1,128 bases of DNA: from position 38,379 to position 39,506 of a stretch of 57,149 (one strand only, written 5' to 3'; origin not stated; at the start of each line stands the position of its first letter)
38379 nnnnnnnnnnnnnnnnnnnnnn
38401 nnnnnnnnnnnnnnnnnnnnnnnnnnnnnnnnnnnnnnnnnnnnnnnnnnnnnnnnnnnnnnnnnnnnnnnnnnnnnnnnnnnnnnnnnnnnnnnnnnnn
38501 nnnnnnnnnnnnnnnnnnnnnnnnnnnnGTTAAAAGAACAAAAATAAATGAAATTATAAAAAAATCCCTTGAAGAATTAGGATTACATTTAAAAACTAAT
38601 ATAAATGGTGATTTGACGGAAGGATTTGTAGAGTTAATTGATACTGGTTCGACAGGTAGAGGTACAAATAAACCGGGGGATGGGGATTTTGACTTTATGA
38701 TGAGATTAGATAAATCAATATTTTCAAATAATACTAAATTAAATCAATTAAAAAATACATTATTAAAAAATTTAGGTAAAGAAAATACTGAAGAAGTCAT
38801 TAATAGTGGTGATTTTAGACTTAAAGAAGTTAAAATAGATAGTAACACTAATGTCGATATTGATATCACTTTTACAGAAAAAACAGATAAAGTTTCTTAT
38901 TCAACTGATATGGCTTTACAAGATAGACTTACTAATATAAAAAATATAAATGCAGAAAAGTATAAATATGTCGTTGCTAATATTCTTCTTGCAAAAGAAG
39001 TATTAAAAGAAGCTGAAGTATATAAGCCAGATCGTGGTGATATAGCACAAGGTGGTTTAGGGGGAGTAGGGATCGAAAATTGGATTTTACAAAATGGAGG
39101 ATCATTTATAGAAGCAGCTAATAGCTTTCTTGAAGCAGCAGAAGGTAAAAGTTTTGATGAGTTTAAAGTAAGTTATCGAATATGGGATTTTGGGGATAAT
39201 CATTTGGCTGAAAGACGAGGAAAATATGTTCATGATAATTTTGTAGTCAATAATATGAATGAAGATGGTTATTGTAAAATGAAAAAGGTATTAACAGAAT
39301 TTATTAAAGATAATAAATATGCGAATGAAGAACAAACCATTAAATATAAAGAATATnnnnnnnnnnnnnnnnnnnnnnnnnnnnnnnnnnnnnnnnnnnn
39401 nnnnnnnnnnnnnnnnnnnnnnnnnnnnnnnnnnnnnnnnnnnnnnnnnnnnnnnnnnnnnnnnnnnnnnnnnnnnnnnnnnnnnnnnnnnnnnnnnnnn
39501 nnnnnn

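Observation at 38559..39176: OAS / cGAS / class-I CCA-adding-type nucleotidyltransferase signature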

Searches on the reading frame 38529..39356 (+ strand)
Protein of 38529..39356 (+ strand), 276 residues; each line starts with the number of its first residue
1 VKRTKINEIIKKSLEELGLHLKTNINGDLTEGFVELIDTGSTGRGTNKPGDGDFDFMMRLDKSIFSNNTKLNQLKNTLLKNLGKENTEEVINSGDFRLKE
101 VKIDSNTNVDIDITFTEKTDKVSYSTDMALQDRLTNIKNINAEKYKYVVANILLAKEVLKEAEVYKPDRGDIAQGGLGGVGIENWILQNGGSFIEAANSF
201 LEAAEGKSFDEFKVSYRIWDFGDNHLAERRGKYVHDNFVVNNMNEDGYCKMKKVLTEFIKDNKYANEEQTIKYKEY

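Call 18: find_homologous_proteins(query=window:38529-39356:+, max_evalue=0.01)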
Query window:38529-39356:+ (276 aa): 191 proteins with E <= 0.01 among 1467 candidates; the best 120 are listed.
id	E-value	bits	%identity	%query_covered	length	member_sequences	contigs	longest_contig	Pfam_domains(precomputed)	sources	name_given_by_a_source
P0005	4.4e-131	454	79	94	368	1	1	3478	-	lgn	-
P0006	3.1e-126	438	77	94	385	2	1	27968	-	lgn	-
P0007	3.4e-126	438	76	95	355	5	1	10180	-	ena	-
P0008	8.1e-126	437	75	94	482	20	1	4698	PF18735.7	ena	-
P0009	5.9e-123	428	75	94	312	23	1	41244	-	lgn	-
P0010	1.2e-122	427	73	94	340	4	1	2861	-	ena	-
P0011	2.5e-120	419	72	97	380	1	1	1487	-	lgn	-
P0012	5.6e-120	418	72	98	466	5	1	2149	-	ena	-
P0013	6.2e-119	414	71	94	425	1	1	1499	-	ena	-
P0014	2.3e-114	399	70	94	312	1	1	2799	-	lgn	-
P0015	2.9e-112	393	69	96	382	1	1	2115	-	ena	-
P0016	7.4e-112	391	71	93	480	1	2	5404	-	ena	-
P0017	6.3e-110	385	68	94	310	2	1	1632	-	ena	-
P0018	3.2e-105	369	65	94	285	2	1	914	-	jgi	-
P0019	7.8e-104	365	66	94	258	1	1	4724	-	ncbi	-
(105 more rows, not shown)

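Call 21: search_solved_structures(query=A1, max_evalue=10, show_alignments=4)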
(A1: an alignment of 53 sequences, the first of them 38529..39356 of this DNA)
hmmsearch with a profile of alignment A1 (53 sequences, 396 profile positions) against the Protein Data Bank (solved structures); distinct sequences matched with E-value up to 10: 1.
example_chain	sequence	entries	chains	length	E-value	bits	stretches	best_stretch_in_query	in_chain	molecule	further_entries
6w90_A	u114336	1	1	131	0.062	15.6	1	207-270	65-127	NTF2 fold protein loop-helix-loop design NT-9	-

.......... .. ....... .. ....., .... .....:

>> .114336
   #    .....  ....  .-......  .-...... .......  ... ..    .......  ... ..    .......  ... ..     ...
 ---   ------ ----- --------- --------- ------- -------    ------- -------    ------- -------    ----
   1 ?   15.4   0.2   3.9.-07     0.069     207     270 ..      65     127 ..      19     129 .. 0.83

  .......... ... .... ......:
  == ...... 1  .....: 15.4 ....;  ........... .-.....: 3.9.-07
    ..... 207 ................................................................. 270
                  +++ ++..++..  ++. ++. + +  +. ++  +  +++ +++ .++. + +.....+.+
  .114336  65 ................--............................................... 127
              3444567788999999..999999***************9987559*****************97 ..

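Call 22: search_protein_families(library=pfam, alignment_id=A1, max_evalue=0.1)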
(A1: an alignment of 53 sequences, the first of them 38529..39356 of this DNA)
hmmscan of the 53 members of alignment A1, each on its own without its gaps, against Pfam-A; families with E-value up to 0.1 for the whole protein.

A. member 1, window:38529-39356:+ (276 aa): 3 families
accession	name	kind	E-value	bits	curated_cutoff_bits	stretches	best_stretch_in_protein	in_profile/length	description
PF18735.6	HEPN_RiboL-PSP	-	0.0058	17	28.4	1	173-260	86-183/191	RiboL-PSP-HEPN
PF01909.29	NTP_transf_2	-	0.014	16.2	21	1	35-72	16-47/93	Nucleotidyltransferase domain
PF16397.10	DUF5006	-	0.017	14.7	34.1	1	84-124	152-192/263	Domain of unknown function (DUF5006)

B. families by the number of members that match (of 53 scanned): 37 families (the first 25 are shown)
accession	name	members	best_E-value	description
PF01909.29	NTP_transf_2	17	1.6e-05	Nucleotidyltransferase domain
PF18144.7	SMODS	10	7.9e-05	Second Messenger Oligonucleotide or Dinucleotide Synthetase domain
PF18735.6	HEPN_RiboL-PSP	3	3.2e-07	RiboL-PSP-HEPN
PF14792.12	DNA_pol_B_palm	3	0.01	DNA polymerase beta palm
PF22121.2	MtxA_C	2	0.015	Magnetotaxis protein MtxA, C-terminal domain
PF08672.17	ANAPC2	2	0.031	Anaphase promoting complex (APC) subunit 2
PF11488.14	Lge1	2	0.059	Transcriptional regulatory protein LGE1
PF16813.11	Cas_St_Csn2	1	0.0044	CRISPR-associated protein Csn2 subfamily St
PF16313.11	DUF4953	1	0.0087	Met-zincin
PF16431.10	DUF5028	1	0.011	Domain of unknown function (DUF5028)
PF22600.2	MTPAP-like_central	1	0.013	Poly(A) RNA polymerase, mitochondrial-like, central palm domain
PF01634.23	HisG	1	0.014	ATP phosphoribosyltransferase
PF16397.10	DUF5006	1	0.017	Domain of unknown function (DUF5006)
PF10354.15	BMT5-like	1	0.017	rRNA (uridine-N3-)-methyltransferase BTM5-like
PF23890.1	DUF7242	1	0.02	Family of unknown function (DUF7242)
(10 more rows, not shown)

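Call 25: find_related_loci(query=A1, collection=genome_contigs, flank=10000)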
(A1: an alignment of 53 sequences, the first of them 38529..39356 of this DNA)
Query A1 (276 aa) in genome_contigs; peptide patterns used: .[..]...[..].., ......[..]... (x = any residue, [..] = any of these).
511 stretches matched a pattern; 467 encode a relative of the query (tblastn E <= 1e-3); the best 80 are kept; 79 distinct loci.
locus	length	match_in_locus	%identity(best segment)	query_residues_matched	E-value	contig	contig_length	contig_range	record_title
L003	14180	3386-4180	78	1-265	4e-139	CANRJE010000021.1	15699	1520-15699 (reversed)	MAG: uncultured Bacilli bacterium isolate Lapin-033__bin8 genome assembly, contig: Lapin-033__NODE_3179_length_15699_cov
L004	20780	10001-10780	77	1-260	2e-137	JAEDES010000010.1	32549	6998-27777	MAG: Bacilli bacterium isolate MAG064 NODE_784_length_32549_cov_9.701145, whole genome shotgun sequence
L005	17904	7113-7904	76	1-264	2e-137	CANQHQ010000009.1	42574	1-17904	MAG: uncultured Bacilli bacterium isolate Lapin-030__bin17 genome assembly, contig: Lapin-030__NODE_1312_length_42574_co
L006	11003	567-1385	74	1-272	1e-136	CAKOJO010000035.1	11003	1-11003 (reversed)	MAG: uncultured Bacilli bacterium isolate REFINED_METABAT215_TOP10_CONTIGS_1500_ASSEMBLY_K77_MERGED__Hadza_MoBio_hadza-E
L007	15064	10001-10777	78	2-260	2e-136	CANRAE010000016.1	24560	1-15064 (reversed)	MAG: uncultured Bacilli bacterium isolate Lapin-016__bin57 genome assembly, contig: Lapin-016__NODE_1732_length_24560_co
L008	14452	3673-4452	77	1-260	2e-136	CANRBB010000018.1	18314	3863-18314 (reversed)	MAG: uncultured Bacilli bacterium isolate Lapin-016__bin61 genome assembly, contig: Lapin-016__NODE_2691_length_18314_co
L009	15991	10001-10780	77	1-260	2e-136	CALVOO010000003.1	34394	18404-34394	MAG: uncultured Bacilli bacterium isolate BRZ_EB__bin80 genome assembly, contig: BRZ_EB__NODE_1180_length_34394_cov_5.03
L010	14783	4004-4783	76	1-260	2e-136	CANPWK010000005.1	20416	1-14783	MAG: uncultured Bacilli bacterium isolate Lapin-004__bin18 genome assembly, contig: Lapin-004__NODE_3292_length_20416_co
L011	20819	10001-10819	74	1-272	3e-136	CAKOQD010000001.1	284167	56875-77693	MAG: uncultured Bacilli bacterium isolate REFINED_METABAT215_TOP10_CONTIGS_1500_ASSEMBLY_K77_MERGED__Hadza_MoBio_hadza-I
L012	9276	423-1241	73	1-272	9e-136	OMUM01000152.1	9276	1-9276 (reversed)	uncultured bacterium isolate hRUG889 genome assembly, contig: NODE_11254_length_9276_cov_36.671, whole genome shotgun se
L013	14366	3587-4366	76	1-260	1e-135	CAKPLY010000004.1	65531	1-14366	MAG: uncultured Bacilli bacterium isolate REFINED_METABAT215_TOP10_CONTIGS_1500_ASSEMBLY_K77_MERGED__Hadza_MoBio_hadza-E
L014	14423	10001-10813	74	1-271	2e-135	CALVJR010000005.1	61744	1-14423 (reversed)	MAG: uncultured Bacilli bacterium isolate BRZ_BH__bin66 genome assembly, contig: BRZ_BH__NODE_517_length_61744_cov_16.12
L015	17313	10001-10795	74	1-265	1e-135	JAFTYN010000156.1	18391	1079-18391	MAG: Bacilli bacterium isolate RGIG4266 Roe_deer_Colon.Co__c2455648, whole genome shotgun sequence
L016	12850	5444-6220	76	2-260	3e-135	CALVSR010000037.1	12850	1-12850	MAG: uncultured Bacilli bacterium isolate BRZ_GB__bin120 genome assembly, contig: BRZ_GB__NODE_6851_length_12850_cov_5.9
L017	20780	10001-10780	76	1-260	8e-135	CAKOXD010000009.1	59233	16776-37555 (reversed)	MAG: uncultured Bacilli bacterium isolate REFINED_METABAT215_TOP10_CONTIGS_1500_ASSEMBLY_K77_MERGED__Hadza_MoBio_hadza-E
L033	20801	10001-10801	72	2-268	1e-130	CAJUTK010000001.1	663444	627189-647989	MAG TPA_asm: uncultured Bacilli bacterium isolate MGBC165900 genome assembly, contig: MGBC165900.1, whole genome shotgun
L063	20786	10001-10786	62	1-261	1e-106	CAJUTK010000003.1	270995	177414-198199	MAG TPA_asm: uncultured Bacilli bacterium isolate MGBC165900 genome assembly, contig: MGBC165900.3, whole genome shotgun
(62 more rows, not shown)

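Call 26: predict_structure(alignment_id=A1)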
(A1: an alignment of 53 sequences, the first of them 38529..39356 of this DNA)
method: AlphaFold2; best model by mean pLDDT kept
length: 276 residues; sequences in the alignment: 53
mean_pLDDT: 90.3   pTM: 0.83
mean pLDDT of the five models: 90.3, 90.3, 89.8, 89.2, 89.2
residues with pLDDT >= 90: 199; 70-90: 60; 50-70: 14; < 50: 3
segments of 3 or more residues with pLDDT < 50: none
pLDDT, mean of each block of 10 residues (from residue 1): 94 98 89 93 84 90 96 96 86 87 94 91 80 95 96 97 93 93 97 98 98 95 76 85 97 97 66 52
secondary structure, 60 per line:
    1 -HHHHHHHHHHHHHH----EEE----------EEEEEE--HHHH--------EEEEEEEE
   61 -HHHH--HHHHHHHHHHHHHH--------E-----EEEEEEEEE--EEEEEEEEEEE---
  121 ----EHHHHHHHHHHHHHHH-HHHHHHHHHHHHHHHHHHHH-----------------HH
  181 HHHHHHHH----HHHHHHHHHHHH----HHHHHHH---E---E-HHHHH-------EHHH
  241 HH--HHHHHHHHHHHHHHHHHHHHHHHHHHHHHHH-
elements in order: H2-15 E20-22 E33-38 H41-44 E53-60 H62-65 H68-81 E96-104 E107-117 H126-140 H142-161 H179-188 H193-204 H209-215 H225-229 H238-242 H245-275

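Call 29: fold_search(model_id=the predicted structure, library=pdb)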
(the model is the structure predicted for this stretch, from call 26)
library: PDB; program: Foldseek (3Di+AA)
matches with E <= 10: 383; with E <= 0.001: 16
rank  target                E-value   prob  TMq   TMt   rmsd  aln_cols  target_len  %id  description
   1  1r89                  1.6e-05  1.00  0.54  0.36   5.2       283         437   17  Crystal Structures of an Archaeal Class I CCA-Adding Enzyme and Its Nucleotide Complexes (released 2003-12-16)
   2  6u7b_A                8.4e-05  1.00  0.51  0.45   7.4       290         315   16  Structure of E. coli MS115-1 CdnC:HORMA-deltaN complex (released 2019-12-25)
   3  3ova_A                9.9e-05  1.00  0.55  0.38   5.9       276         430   15  How the CCA-adding Enzyme Selects Adenine over Cytosine in Position 76 of tRNA (released 2010-12-01)
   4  4x4u_A                1.0e-04  1.00  0.54  0.36   6.0       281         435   14  Crystal structure of the A.fulgidus CCA-adding enzyme in complex with a human MenBeta minihelix ending in CCACC (released 2015-02-11)
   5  3ovs_A                1.1e-04  1.00  0.52  0.35   7.2       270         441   16  How the CCA-adding Enzyme Selects Adenine over Cytosine in Position 76 of tRNA (released 2010-12-01)
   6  6p8v_G                1.5e-04  1.00  0.52  0.46   7.1       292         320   15  Structure of E. coli MS115-1 HORMA:CdnC:Trip13 complex (released 2019-12-25)
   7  3ouy_A                1.6e-04  1.00  0.57  0.38   5.8       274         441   15  How the CCA-adding Enzyme Selects Adenine Over Cytosine at Position 76 of tRNA (released 2010-12-01)
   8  4x4p_C                1.7e-04  1.00  0.55  0.37   5.4       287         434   17  Crystal structure of the A.fulgidus CCA-adding enzyme in complex with a G70A arginyl-tRNA minihelix ending in CCAC (released 2015-02-11)
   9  4x4o_C                1.9e-04  1.00  0.49  0.32   8.7       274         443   16  Crystal structure of the A.fulgidus CCA-adding enzyme in complex with a G70A arginyl-tRNA minihelix and CTP (released 2015-02-11)
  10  3ovb_A                3.6e-04  1.00  0.46  0.30   4.4       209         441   18  How the CCA-adding Enzyme Selects Adenine over Cytosine in Position 76 of tRNA (released 2010-12-01)
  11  1uet                  4.5e-04  1.00  0.52  0.36   5.4       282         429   16  Divergent evolutions of trinucleotide polymerization revealed by an archaeal CCA-adding enzyme structure (released 2003-12-02)
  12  4x4p_E                4.5e-04  1.00  0.52  0.36   5.7       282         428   16  Crystal structure of the A.fulgidus CCA-adding enzyme in complex with a G70A arginyl-tRNA minihelix ending in CCAC (released 2015-02-11)
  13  4atb_D                5.0e-04  1.00  0.51  0.47   9.4       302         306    9  Crystal structure of the NF90-NF45 dimerisation domain complex with CTP (released 2012-08-01)
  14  4rwp_A                5.0e-04  1.00  0.45  0.37  11.7       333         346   10  Crystal structure of porcine OAS1 in complex with dsRNA (released 2015-05-20)
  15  4atb_B                5.9e-04  1.00  0.44  0.39  10.2       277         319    9  Crystal structure of the NF90-NF45 dimerisation domain complex with CTP (released 2012-08-01)
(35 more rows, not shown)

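Call 38: search_protein_representatives(alignment_id=A1)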
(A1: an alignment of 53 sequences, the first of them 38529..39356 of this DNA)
Query: 53 sequences, 396 profile positions. Proteins with E-value up to 0.001 (for the whole library): 954; up to 1e-10: 794; up to 1e-30: 689. The best 150 are listed.
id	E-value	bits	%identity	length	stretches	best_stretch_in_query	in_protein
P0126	4.8e-177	605.4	-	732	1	3-388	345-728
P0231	2.6e-172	589.8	-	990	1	4-389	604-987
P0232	9.4e-170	581.4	-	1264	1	4-390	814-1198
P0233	1.0e-168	577.9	-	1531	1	5-389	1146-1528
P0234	1.4e-168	577.5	-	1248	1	4-386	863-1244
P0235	2.3e-168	576.8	-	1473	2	5-382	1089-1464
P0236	4.2e-166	569.3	-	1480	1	6-390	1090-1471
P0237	8.9e-165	565.0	-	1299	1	4-387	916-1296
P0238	1.8e-164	564.0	-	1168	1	4-390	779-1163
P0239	2.3e-164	563.6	-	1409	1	5-383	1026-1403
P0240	3.0e-164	563.2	-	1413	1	5-388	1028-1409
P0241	7.3e-164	562.0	-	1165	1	7-388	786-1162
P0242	8.2e-164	561.8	-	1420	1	5-387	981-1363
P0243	9.8e-164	561.5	-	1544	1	5-388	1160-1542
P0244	3.5e-163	559.7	-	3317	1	3-382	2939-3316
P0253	1.0e-159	548.3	-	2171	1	5-382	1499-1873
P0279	5.7e-148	509.6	-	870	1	5-390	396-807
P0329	1.7e-138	478.4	-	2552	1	5-387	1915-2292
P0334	2.7e-138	477.7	-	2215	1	5-386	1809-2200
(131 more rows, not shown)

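Call 46: search_protein_families(library=padloc, alignment_id=A1, max_evalue=0.1)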
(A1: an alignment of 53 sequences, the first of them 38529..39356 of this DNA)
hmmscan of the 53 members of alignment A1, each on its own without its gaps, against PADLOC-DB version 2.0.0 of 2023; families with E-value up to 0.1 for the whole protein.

A. member 1, window:38529-39356:+ (276 aa): 2 families
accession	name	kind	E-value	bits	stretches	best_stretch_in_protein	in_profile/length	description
PDLC00776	Cyclase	-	2.7e-05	21.7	1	30-82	38-93/287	oligonucleotide-cyclase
PDLC04902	PDC-S09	-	0.039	12.3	0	40-84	28-70/97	-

B. families by the number of members that match (of 53 scanned): 21 families
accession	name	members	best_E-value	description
PDLC00776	Cyclase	39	5.2e-06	oligonucleotide-cyclase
PDLC00823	Cyclase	13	3.2e-05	oligonucleotide-cyclase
PDLC00803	Cyclase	12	2.3e-06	oligonucleotide-cyclase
PDLC00796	Cyclase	9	1.1e-05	oligonucleotide-cyclase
PDLC00792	Cyclase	5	1.2e-05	oligonucleotide-cyclase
PDLC00790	Cyclase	3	5.9e-06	oligonucleotide-cyclase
PDLC00788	Cyclase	3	0.0021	oligonucleotide-cyclase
PDLC00786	Cyclase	3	0.0026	oligonucleotide-cyclase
PDLC00770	Cyclase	2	0.0022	oligonucleotide-cyclase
PDLC00801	Cyclase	2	0.0033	oligonucleotide-cyclase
PDLC02305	AbiEii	2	0.0081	AbiEii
PDLC00795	Cyclase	1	0.00023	oligonucleotide-cyclase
PDLC00794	Cyclase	1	0.00072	oligonucleotide-cyclase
PDLC00769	Cyclase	1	0.0019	oligonucleotide-cyclase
PDLC00811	Cyclase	1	0.007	oligonucleotide-cyclase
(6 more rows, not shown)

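Call 48: search_protein_families(library=pfam, proteins=[P0233, P0253, P0329, P0334, P0279], max_evalue=0.01)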
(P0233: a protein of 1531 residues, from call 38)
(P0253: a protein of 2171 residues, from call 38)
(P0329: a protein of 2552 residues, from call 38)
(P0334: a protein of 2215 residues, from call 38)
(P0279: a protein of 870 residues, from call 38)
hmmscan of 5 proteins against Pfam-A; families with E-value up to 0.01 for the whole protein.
P0233 (1531 aa): 0 families

P0253 (2171 aa): 0 families

P0329 (2552 aa): 0 families

P0334 (2215 aa): 1 family
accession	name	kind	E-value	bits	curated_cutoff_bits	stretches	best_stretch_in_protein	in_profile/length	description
PF03489.22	SapB_2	-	0.00069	20.2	21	0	1271-1285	4-18/34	Saposin-like type B, region 2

P0279 (870 aa): 1 family
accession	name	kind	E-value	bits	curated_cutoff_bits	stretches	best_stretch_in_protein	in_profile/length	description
PF01909.29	NTP_transf_2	-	0.00026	21.7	21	1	538-606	10-79/93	Nucleotidyltransferase domain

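Call 73: find_related_loci(query=A1, collection=viral_contigs, flank=8000)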
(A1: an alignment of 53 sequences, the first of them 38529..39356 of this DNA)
Query A1 (276 aa) in viral_contigs; peptide patterns used: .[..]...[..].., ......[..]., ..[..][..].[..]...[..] (x = any residue, [..] = any of these).
20 stretches matched a pattern, but none encodes a relative of the query by tblastn (E <= 1e-3).
